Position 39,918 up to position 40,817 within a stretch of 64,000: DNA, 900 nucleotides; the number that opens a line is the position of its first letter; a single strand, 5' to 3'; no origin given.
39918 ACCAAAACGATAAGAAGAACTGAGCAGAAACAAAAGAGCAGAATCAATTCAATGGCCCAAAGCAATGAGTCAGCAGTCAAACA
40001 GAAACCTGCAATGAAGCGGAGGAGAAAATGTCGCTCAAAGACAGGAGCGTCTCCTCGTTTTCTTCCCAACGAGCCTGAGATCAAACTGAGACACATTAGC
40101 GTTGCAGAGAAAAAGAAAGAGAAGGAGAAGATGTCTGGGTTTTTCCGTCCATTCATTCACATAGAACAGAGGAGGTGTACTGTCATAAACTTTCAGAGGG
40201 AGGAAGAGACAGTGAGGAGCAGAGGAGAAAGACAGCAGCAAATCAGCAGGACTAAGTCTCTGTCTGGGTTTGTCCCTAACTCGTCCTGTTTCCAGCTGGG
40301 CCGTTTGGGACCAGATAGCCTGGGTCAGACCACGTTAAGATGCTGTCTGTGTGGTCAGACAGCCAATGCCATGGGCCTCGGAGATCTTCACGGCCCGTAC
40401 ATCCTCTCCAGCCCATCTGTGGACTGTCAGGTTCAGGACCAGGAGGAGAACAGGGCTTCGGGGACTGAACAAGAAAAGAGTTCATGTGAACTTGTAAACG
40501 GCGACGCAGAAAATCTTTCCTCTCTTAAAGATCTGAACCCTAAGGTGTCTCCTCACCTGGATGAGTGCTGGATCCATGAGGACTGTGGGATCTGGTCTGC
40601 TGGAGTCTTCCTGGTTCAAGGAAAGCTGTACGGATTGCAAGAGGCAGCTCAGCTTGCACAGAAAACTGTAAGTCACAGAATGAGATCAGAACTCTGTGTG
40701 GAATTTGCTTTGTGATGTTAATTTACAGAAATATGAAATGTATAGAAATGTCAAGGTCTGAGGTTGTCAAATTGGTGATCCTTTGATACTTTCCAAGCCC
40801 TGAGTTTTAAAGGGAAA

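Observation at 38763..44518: Compact RAI1/TCF20-family gene: about 690 aa instead of the ~1,900 aa of mammalian RAI1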

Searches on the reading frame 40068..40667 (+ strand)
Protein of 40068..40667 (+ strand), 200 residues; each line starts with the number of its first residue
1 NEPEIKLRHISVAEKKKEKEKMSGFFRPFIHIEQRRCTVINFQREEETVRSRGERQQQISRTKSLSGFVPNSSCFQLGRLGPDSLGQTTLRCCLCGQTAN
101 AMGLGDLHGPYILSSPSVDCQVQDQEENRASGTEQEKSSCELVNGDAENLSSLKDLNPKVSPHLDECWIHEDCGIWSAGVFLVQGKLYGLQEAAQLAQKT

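Call 32: search_protein_representatives(protein=window:40068-40667:+)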
Query: 200 residues. Proteins with E-value up to 0.001 (for the whole library): 355; up to 1e-10: 123; up to 1e-30: 39. The best 150 are listed.
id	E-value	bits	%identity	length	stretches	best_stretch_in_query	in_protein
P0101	2.2e-51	190.7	62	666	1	2-200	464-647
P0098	3.7e-49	183.5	60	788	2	2-122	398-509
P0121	2.8e-47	177.3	54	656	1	2-200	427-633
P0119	5.8e-46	173.0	55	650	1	2-199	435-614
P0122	2.2e-45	171.1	48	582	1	2-200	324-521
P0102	6.3e-45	169.6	57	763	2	2-128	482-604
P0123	2.2e-44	167.9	58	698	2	4-125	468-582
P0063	2.3e-44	167.8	51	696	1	2-200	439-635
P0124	1.1e-43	165.6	55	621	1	2-200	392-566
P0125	6.2e-42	159.9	48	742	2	2-169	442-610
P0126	1.2e-41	158.9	48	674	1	2-200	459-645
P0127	1.1e-40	155.8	50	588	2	2-143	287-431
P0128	1.3e-39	152.3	48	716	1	2-200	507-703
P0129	1.9e-37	145.2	45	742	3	2-112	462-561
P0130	3.8e-36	141.0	45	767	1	2-200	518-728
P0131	4.1e-36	140.9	52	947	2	2-115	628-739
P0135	7.2e-36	140.1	56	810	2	2-112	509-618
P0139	8.7e-34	133.3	52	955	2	2-115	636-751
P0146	2.4e-32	128.6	47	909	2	2-135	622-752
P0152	2.4e-31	125.3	44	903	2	2-142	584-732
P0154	1.1e-30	123.2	41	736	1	2-200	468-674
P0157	1.3e-29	119.6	42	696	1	2-200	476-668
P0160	1.1e-28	116.6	41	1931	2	1-145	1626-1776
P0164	3.9e-28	114.8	44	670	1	2-200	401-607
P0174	1.2e-25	106.7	38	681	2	2-152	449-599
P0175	2.5e-24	102.4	44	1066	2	1-120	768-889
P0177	1.8e-22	96.4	45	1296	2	1-112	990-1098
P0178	2.7e-22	95.8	39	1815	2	1-114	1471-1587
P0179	1.2e-21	93.7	41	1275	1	2-198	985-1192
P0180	1.8e-20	89.8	41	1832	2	2-138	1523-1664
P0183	2.6e-19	86.1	46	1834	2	13-112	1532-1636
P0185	1.4e-18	83.7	47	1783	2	2-115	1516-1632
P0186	3.4e-18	82.4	42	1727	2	2-112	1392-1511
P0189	3.1e-17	79.3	42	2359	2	2-112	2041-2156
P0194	1.9e-16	76.7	41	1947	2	1-112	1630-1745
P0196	2.2e-16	76.5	39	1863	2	7-143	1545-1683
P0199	7.2e-16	74.8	40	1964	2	2-112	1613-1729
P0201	2.9e-15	72.9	42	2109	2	23-112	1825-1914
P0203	3.3e-15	72.7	41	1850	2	2-113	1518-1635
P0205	3.2e-14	69.5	33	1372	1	15-198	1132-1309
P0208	8.3e-14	68.1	32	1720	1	14-198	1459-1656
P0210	1.0e-13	67.8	32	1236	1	13-200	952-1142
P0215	3.6e-13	66.0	39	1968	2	23-134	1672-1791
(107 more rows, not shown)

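Call 33: list_cluster_members(proteins=[P0131, P0139, P0146, P0152, P0160, P0175, P0177, P0178, P0179, P0180])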
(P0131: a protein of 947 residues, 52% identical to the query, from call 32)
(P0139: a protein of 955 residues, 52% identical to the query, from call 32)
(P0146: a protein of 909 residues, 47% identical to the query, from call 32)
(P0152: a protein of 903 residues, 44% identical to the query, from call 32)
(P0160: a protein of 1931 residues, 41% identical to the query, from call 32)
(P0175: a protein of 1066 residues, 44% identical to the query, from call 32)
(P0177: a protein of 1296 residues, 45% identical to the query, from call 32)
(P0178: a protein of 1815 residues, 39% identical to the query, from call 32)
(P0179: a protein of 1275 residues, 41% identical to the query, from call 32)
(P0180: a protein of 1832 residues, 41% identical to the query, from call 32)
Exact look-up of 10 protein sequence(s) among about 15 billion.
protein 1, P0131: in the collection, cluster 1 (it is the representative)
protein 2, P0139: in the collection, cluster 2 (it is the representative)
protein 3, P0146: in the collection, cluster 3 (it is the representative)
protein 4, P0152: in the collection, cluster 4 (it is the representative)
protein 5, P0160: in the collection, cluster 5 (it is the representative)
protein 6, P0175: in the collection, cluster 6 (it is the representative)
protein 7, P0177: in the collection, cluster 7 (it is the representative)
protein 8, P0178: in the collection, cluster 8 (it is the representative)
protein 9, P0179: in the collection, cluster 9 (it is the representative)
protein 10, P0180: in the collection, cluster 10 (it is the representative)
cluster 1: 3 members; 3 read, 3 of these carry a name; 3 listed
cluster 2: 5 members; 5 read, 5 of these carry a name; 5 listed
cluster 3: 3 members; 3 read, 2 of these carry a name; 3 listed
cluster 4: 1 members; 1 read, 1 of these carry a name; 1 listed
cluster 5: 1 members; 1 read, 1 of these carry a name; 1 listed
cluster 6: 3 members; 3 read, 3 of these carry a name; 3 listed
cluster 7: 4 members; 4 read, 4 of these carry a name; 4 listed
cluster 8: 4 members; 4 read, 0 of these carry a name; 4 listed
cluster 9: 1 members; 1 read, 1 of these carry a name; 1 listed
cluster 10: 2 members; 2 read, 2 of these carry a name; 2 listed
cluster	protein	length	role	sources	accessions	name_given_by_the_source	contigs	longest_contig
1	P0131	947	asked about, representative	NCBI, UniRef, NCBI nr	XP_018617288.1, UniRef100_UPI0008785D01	retinoic acid-induced protein 1 isoform X1 [Scleropages formosus] | retinoic acid-induced protein 1 isoform X1 n=1 Tax=Scleropages formosus TaxID=113540 ... | retinoic acid-induced protein 1-like isoform X1 [Scleropages formosus]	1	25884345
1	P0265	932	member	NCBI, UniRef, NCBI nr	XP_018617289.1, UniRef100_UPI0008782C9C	retinoic acid-induced protein 1 isoform X2 [Scleropages formosus] | retinoic acid-induced protein 1 isoform X2 n=1 Tax=Scleropages formosus TaxID=113540 ... | retinoic acid-induced protein 1-like isoform X2 [Scleropages formosus]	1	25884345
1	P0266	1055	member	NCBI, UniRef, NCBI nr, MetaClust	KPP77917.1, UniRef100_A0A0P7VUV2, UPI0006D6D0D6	transcription factor 20-like [Scleropages formosus] | Transcription factor 20-like n=1 Tax=Scleropages formosus TaxID=113540 ... | status=active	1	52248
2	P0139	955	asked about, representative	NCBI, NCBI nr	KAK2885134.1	hypothetical protein Q8A73_021608 [Channa argus]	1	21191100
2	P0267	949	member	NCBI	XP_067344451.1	transcription factor 20 isoform X3 [Channa argus]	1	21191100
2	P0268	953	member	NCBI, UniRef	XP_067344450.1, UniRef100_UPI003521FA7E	transcription factor 20 isoform X2 [Channa argus] | transcription factor 20 isoform X2 n=1 Tax=Channa argus TaxID=215402 RepID=UPI003521FA7E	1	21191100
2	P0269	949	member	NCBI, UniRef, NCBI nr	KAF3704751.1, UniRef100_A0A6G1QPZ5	Transcription factor 20 [Channa argus] | Transcription factor 20 n=1 Tax=Channa argus TaxID=215402 RepID=A0A6G1QPZ5_CHAAH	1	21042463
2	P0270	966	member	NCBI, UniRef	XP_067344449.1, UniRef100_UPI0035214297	transcription factor 20 isoform X1 [Channa argus] | transcription factor 20 isoform X1 n=2 Tax=Channa argus TaxID=215402 RepID=UPI0035214297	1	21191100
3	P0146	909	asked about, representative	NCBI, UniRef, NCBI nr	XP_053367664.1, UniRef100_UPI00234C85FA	transcription factor 20 [Clarias gariepinus] | transcription factor 20 n=1 Tax=Clarias gariepinus TaxID=13013 RepID=UPI00234C85FA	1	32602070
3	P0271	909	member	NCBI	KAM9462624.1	uncharacterized protein Hap1MRO34_016525 [Clarias gariepinus]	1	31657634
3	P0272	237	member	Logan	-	-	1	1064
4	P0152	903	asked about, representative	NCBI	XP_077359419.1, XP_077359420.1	uncharacterized protein LOC144005247 [Festucalex cinctus]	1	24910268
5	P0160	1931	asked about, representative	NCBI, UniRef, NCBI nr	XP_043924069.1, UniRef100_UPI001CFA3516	uncharacterized protein LOC122799216 [Protopterus annectens] | uncharacterized protein LOC122799216 n=1 Tax=Protopterus annectens TaxID=7888 ...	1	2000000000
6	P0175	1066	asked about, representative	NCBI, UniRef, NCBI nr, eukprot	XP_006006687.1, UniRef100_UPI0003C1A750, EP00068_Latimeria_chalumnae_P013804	uncharacterized protein SI:DKEY-94L16.4 isoform X2 [Latimeria chalumnae] | uncharacterized protein SI:DKEY-94L16.4 isoform X2 n=1 Tax=Latimeria chalumnae TaxID=7897 ... | PREDICTED: uncharacterized protein LOC102364747 isoform X2 [Latimeria chalumnae]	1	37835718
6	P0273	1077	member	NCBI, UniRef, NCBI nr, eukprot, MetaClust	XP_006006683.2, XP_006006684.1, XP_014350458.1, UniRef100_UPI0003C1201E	uncharacterized protein SI:DKEY-94L16.4 isoform X1 [Latimeria chalumnae] | uncharacterized protein SI:DKEY-94L16.4 isoform X1 n=1 Tax=Latimeria chalumnae TaxID=7897 ... | PREDICTED: uncharacterized protein LOC102364747 isoform X1 [Latimeria chalumnae]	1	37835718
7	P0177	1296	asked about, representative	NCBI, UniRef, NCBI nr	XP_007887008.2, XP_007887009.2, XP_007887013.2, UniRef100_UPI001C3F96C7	uncharacterized protein si:dkey-94l16.4 [Callorhinchus milii] | uncharacterized protein si:dkey-94l16.4 n=1 Tax=Callorhinchus milii TaxID=7868 ...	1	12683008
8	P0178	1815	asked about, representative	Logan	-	-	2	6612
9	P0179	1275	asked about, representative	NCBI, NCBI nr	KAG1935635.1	retinoic acid-induced protein [Pimephales promelas]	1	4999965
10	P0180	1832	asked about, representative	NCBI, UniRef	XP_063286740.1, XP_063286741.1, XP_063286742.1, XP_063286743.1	retinoic acid-induced protein 1 [Pelobates fuscus] | retinoic acid-induced protein 1 n=1 Tax=Pelobates fuscus TaxID=191477 RepID=UPI002FE4B513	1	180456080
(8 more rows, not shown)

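Call 34: list_cluster_members(proteins=[P0183, P0185, P0186, P0189, P0194, P0196, P0199, P0201, P0203, P0215])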
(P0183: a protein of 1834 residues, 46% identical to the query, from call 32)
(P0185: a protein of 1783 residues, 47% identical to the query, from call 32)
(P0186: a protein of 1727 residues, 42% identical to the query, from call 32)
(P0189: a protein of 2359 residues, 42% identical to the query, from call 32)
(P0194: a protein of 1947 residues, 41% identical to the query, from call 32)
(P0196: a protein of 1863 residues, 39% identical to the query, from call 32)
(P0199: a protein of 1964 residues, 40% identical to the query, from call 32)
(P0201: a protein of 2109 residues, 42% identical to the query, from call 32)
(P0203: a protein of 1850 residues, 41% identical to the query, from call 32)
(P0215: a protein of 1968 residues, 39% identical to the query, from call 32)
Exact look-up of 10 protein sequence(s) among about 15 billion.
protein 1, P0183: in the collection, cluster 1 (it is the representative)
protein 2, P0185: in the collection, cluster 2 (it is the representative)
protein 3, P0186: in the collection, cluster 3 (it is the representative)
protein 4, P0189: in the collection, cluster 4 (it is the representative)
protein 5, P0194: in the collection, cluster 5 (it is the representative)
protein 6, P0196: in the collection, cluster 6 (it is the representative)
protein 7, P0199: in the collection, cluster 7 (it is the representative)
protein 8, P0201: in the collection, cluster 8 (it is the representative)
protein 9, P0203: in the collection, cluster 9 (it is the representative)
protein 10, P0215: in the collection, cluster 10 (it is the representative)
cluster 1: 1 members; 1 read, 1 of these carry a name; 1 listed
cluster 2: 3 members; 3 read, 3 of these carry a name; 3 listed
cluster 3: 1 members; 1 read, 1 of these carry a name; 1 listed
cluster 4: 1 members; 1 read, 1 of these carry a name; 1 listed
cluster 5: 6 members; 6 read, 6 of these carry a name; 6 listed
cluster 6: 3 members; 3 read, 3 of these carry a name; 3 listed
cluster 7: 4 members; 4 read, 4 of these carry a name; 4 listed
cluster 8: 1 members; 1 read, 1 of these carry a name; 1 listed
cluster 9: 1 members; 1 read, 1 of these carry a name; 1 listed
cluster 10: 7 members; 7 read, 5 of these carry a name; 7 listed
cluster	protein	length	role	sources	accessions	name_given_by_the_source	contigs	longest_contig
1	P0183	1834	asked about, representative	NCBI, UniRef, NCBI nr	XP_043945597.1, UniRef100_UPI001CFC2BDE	retinoic acid-induced protein 1 [Protopterus annectens] | retinoic acid-induced protein 1 n=1 Tax=Protopterus annectens TaxID=7888 ...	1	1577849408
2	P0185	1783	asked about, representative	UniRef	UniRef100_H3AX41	Retinoic acid induced 1 n=1 Tax=Latimeria chalumnae TaxID=7897 RepID=H3AX41_LATCH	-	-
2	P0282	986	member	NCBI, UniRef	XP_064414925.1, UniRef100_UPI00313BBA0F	retinoic acid-induced protein 1 [Latimeria chalumnae] | retinoic acid-induced protein 1 n=1 Tax=Latimeria chalumnae TaxID=7897 RepID=UPI00313BBA0F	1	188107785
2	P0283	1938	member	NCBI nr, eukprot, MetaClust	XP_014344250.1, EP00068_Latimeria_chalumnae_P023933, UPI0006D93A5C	PREDICTED: retinoic acid-induced protein 1 [Latimeria chalumnae] | XP_014344250.1 PREDICTED: retinoic acid-induced protein 1 [Latimeria chalumnae] | status=active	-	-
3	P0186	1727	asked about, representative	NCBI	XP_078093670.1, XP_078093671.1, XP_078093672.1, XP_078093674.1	transcription factor 20 [Mustelus asterias]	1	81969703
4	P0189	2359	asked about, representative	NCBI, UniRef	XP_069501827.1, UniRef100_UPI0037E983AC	retinoic acid-induced protein 1 [Ambystoma mexicanum] | retinoic acid-induced protein 1 n=1 Tax=Ambystoma mexicanum TaxID=8296 RepID=UPI0037E983AC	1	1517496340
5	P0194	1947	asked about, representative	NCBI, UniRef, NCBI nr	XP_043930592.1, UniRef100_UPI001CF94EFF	transcription factor 20 isoform X2 [Protopterus annectens] | transcription factor 20 isoform X2 n=1 Tax=Protopterus annectens TaxID=7888 ...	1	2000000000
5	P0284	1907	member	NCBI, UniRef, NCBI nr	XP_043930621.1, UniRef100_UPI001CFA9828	transcription factor 20 isoform X3 [Protopterus annectens] | transcription factor 20 isoform X3 n=1 Tax=Protopterus annectens TaxID=7888 ...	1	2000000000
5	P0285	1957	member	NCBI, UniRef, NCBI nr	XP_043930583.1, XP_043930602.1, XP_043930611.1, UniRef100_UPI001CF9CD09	transcription factor 20 isoform X1 [Protopterus annectens] | transcription factor 20 isoform X1 n=2 Tax=Protopterus annectens TaxID=7888 ...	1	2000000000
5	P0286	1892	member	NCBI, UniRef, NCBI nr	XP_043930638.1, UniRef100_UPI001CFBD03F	transcription factor 20 isoform X5 [Protopterus annectens] | transcription factor 20 isoform X5 n=1 Tax=Protopterus annectens TaxID=7888 ...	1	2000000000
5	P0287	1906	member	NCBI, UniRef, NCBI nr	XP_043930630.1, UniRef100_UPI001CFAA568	transcription factor 20 isoform X4 [Protopterus annectens] | transcription factor 20 isoform X4 n=1 Tax=Protopterus annectens TaxID=7888 ...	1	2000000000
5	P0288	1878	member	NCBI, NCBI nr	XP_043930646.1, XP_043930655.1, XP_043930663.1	transcription factor 20 isoform X6 [Protopterus annectens]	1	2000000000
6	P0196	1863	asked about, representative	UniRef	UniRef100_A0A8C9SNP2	Retinoic acid induced 1 n=1 Tax=Scleropages formosus TaxID=113540 RepID=A0A8C9SNP2_SCLFO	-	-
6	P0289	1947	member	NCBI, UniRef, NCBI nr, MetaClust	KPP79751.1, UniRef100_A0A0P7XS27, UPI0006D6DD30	retinoic acid-induced protein 1-like [Scleropages formosus] | Retinoic acid-induced protein 1-like n=1 Tax=Scleropages formosus TaxID=113540 ... | status=active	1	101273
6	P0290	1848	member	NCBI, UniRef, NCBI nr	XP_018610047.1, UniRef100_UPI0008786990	retinoic acid-induced protein 1 [Scleropages formosus] | retinoic acid-induced protein 1 n=1 Tax=Scleropages formosus TaxID=113540 ...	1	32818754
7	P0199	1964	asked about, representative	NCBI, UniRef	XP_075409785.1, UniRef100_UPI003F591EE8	transcription factor 20 isoform X2 [Tenrec ecaudatus] | transcription factor 20 isoform X2 n=1 Tax=Tenrec ecaudatus TaxID=94439 ...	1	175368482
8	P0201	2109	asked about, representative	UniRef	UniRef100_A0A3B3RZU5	Transcription factor 20 n=1 Tax=Paramormyrops kingsleyae TaxID=1676925 ...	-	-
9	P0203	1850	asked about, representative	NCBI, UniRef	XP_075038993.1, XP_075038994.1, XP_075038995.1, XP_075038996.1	transcription factor 20-like [Mixophyes fleayi] | transcription factor 20-like n=1 Tax=Mixophyes fleayi TaxID=3061075 RepID=UPI003F4DA780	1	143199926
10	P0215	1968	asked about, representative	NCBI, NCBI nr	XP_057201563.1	retinoic acid-induced protein 1 isoform X2 [Triplophysa rosa]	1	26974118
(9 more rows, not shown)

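Call 44: list_cluster_members(proteins=[P0125, P0129, P0135, P0154, P0157, P0164, P0174, P0205, P0208, P0210])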
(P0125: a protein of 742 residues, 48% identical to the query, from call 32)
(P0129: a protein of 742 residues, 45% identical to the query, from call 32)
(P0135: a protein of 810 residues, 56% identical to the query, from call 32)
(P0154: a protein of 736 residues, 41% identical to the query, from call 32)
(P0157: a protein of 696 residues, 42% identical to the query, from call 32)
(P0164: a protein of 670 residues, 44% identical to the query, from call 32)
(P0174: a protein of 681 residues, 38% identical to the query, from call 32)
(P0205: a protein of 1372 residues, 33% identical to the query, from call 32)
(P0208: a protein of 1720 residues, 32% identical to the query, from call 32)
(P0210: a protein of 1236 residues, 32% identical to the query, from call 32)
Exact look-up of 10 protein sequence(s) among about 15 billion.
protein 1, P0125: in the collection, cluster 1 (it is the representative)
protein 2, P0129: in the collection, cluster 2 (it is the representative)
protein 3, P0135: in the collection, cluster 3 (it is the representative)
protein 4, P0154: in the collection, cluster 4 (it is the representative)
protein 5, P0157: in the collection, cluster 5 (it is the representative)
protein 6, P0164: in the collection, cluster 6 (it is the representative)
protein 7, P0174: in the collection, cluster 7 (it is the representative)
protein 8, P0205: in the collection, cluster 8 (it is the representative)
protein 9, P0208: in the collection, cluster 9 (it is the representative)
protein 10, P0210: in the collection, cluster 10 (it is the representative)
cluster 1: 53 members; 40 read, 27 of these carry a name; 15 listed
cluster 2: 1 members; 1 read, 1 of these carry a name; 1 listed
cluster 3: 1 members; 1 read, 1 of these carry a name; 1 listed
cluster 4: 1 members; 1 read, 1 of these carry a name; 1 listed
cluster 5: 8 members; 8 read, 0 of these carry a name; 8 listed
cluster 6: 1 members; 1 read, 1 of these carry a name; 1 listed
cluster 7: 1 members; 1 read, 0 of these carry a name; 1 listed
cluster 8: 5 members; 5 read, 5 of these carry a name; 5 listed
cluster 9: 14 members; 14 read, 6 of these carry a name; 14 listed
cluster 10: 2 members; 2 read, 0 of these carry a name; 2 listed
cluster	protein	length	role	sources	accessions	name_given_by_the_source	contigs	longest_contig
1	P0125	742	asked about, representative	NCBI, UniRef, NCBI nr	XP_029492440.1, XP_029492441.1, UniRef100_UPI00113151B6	transcription factor 20-like [Oncorhynchus nerka] | transcription factor 20-like n=1 Tax=Oncorhynchus nerka TaxID=8023 RepID=UPI00113151B6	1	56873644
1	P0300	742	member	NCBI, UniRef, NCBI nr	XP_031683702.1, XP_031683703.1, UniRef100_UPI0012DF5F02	uncharacterized protein CG5098-like [Oncorhynchus kisutch] | uncharacterized protein CG5098-like n=1 Tax=Oncorhynchus kisutch TaxID=8019 ...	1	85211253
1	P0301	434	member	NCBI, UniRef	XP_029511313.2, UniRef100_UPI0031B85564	transcription factor 20-like [Oncorhynchus nerka] | transcription factor 20-like n=1 Tax=Oncorhynchus nerka TaxID=8023 RepID=UPI0031B85564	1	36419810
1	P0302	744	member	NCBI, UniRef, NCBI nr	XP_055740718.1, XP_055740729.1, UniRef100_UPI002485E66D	transcription factor 20-like [Salvelinus fontinalis] | transcription factor 20-like n=1 Tax=Salvelinus fontinalis TaxID=8038 RepID=UPI002485E66D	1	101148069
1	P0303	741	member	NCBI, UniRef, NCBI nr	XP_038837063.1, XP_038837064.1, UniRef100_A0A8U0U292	transcription factor 20-like [Salvelinus namaycush] | Transcription factor 20-like n=1 Tax=Salvelinus namaycush TaxID=8040 ...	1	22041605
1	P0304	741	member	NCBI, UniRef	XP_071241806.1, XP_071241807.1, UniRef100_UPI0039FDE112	transcription factor 20-like [Salvelinus alpinus] | transcription factor 20-like n=1 Tax=Salvelinus alpinus TaxID=8036 RepID=UPI0039FDE112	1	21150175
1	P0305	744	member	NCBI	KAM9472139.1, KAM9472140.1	uncharacterized protein ACWYII_007611 isoform 1-T3 [Salvelinus alpinus]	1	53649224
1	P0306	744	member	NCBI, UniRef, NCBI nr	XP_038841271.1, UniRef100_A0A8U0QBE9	uncharacterized protein CG5098-like [Salvelinus namaycush] | Uncharacterized protein CG5098-like n=1 Tax=Salvelinus namaycush TaxID=8040 ...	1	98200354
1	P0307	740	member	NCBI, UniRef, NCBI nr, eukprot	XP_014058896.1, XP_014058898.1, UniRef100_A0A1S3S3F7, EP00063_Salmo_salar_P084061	transcription factor 20 [Salmo salar] | Transcription factor 20-like n=1 Tax=Salmo salar TaxID=8030 RepID=A0A1S3S3F7_SALSA | XP_014058896.1 PREDICTED: transcription factor 20-like [Salmo salar]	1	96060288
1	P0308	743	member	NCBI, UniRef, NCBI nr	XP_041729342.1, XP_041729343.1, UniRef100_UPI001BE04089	transcription factor 20 [Coregonus clupeaformis] | transcription factor 20 n=1 Tax=Coregonus clupeaformis TaxID=59861 RepID=UPI001BE04089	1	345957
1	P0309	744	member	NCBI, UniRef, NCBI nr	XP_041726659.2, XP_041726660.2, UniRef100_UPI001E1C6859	transcription factor 20-like [Coregonus clupeaformis] | transcription factor 20-like n=1 Tax=Coregonus clupeaformis TaxID=59861 ...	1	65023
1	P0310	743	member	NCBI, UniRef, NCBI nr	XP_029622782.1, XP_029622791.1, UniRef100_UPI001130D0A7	transcription factor 20 isoform X1 [Salmo trutta] | transcription factor 20 isoform X1 n=1 Tax=Salmo trutta TaxID=8032 RepID=UPI001130D0A7 | transcription factor 20-like isoform X1 [Salmo trutta]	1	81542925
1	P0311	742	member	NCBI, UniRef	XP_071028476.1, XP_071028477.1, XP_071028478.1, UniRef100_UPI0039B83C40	transcription factor 20-like [Oncorhynchus clarkii lewisi] | transcription factor 20-like n=1 Tax=Oncorhynchus clarkii lewisi TaxID=490388 ...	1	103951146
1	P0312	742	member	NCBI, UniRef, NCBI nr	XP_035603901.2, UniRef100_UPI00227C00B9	transcription factor 20 [Oncorhynchus keta] | transcription factor 20 n=1 Tax=Oncorhynchus keta TaxID=8018 RepID=UPI00227C00B9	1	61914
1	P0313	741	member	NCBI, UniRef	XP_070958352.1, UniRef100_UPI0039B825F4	transcription factor 20-like [Oncorhynchus clarkii lewisi] | transcription factor 20-like n=1 Tax=Oncorhynchus clarkii lewisi TaxID=490388 ...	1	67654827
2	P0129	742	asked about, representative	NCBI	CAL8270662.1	unnamed protein product [Lota lota]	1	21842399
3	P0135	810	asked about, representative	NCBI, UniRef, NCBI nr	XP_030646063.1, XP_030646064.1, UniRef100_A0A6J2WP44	uncharacterized protein LOC115826386 [Chanos chanos] | Uncharacterized protein LOC115826386 n=1 Tax=Chanos chanos TaxID=29144 ...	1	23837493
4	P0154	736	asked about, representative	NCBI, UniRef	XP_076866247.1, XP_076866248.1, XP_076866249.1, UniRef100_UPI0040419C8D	uncharacterized protein LOC143517511 [Brachyhypopomus gauderio] | uncharacterized protein LOC143517511 n=1 Tax=Brachyhypopomus gauderio TaxID=698409 ...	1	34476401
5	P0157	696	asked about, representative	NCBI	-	-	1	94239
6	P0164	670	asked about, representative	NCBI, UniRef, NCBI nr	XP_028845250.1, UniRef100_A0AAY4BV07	uncharacterized protein LOC114795782 [Denticeps clupeoides] | PHD-type domain-containing protein n=1 Tax=Denticeps clupeoides TaxID=299321 ...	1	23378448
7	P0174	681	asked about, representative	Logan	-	-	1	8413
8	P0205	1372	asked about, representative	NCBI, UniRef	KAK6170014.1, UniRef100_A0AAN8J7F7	hypothetical protein SNE40_018508 [Patella caerulea] | PHD-type domain-containing protein n=1 Tax=Patella caerulea TaxID=87958 ...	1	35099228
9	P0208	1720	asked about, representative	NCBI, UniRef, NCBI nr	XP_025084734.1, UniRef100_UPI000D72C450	uncharacterized protein LOC112558471 isoform X4 [Pomacea canaliculata] | uncharacterized protein LOC112558471 isoform X4 n=1 Tax=Pomacea canaliculata TaxID=400727 ...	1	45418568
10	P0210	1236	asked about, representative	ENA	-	-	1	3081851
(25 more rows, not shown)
